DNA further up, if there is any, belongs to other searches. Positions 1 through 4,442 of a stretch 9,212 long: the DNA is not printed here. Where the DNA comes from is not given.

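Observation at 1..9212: Four co-directional genes encoding only exported or membrane proteins with no recognisable enzyme: candidate uncharacterised cell-surface module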

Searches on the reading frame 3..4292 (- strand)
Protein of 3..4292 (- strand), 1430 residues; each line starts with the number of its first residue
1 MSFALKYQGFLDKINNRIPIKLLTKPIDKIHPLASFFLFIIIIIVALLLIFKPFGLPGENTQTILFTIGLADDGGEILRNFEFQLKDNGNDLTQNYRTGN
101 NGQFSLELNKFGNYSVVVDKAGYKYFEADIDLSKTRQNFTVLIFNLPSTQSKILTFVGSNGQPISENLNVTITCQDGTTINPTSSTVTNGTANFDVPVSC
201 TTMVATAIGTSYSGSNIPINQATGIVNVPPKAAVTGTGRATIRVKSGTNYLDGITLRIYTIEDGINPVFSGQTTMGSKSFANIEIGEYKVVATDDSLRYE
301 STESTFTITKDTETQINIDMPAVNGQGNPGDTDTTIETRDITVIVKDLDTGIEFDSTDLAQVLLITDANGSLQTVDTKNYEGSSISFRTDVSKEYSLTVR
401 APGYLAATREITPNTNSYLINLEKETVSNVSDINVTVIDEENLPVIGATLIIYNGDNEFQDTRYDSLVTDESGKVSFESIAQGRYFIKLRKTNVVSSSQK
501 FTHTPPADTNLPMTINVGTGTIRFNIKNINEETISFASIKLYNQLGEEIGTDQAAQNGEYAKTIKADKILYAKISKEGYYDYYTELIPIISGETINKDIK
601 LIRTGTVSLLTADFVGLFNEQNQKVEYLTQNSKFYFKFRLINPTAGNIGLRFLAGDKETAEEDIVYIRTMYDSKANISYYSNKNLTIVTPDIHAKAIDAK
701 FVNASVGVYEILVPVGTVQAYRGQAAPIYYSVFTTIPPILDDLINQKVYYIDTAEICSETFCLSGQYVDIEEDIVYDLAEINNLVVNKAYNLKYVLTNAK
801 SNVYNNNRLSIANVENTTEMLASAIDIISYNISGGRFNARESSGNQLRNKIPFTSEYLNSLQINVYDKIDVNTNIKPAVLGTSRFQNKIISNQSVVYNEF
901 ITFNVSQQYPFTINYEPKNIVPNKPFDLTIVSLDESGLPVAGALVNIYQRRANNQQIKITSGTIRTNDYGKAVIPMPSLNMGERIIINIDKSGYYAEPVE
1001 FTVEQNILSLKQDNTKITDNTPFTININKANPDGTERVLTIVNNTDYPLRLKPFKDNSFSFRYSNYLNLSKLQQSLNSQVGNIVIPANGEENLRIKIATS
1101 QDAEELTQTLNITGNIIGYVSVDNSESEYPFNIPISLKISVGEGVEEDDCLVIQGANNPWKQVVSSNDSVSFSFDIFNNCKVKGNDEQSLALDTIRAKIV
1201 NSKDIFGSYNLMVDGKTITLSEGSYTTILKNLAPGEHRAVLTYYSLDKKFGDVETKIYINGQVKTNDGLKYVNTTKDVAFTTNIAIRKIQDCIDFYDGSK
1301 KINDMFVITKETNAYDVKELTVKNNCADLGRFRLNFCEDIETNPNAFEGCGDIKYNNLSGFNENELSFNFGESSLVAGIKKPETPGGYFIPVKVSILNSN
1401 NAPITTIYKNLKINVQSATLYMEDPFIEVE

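Call 7: search_protein_families(library=pfam, proteins=[window:3-4292:-], max_evalue=1)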
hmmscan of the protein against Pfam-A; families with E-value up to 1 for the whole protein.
window:3-4292:- (1430 aa): 9 families
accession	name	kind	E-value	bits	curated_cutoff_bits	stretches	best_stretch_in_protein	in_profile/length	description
PF13620.12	CarboxypepD_reg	-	1.5e-22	80.2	32.3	2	433-513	2-79/82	Carboxypeptidase regulatory-like domain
PF17802.7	SpaA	-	3e-13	50.2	23.1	3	433-488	3-57/91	Prealbumin-like fold domain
PF13715.12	CarbopepD_reg_2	-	1.1e-06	29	32.2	1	93-138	25-70/88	CarboxypepD_reg-like domain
PF08308.17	PEGA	-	6e-06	26.5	20.8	0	392-417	34-59/71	PEGA domain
PF17210.9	SdrD_B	-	8e-05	23.2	29.7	1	439-501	18-77/112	SdrD B-like domain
PF24107.1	DUF7382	-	0.00013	22.2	27.4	1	432-474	21-61/65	Domain of unknown function (DUF7382)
PF10670.15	DUF4198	-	0.0094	16.5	34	0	444-490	159-206/209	Domain of unknown function (DUF4198)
PF10794.15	DUF2606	-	0.48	10.6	25.4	1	416-494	31-113/134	Protein of unknown function (DUF2606)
PF17789.7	MG4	-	0.63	10.7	24.7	0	918-964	8-56/95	Macroglobulin domain MG4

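Call 8: search_protein_families(library=phrogs, proteins=[window:3-4292:-], max_evalue=0.1)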
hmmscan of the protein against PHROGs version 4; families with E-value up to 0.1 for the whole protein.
window:3-4292:- (1430 aa): 1 family
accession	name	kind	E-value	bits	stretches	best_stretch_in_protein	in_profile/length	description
phrog_16812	-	unknown function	0.027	15.6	0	1082-1124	19-59/90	-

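Call 9: search_protein_families(library=ncbifam, proteins=[window:3-4292:-], max_evalue=0.1)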
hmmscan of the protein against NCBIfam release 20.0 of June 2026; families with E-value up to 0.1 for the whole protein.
window:3-4292:- (1430 aa): 0 families
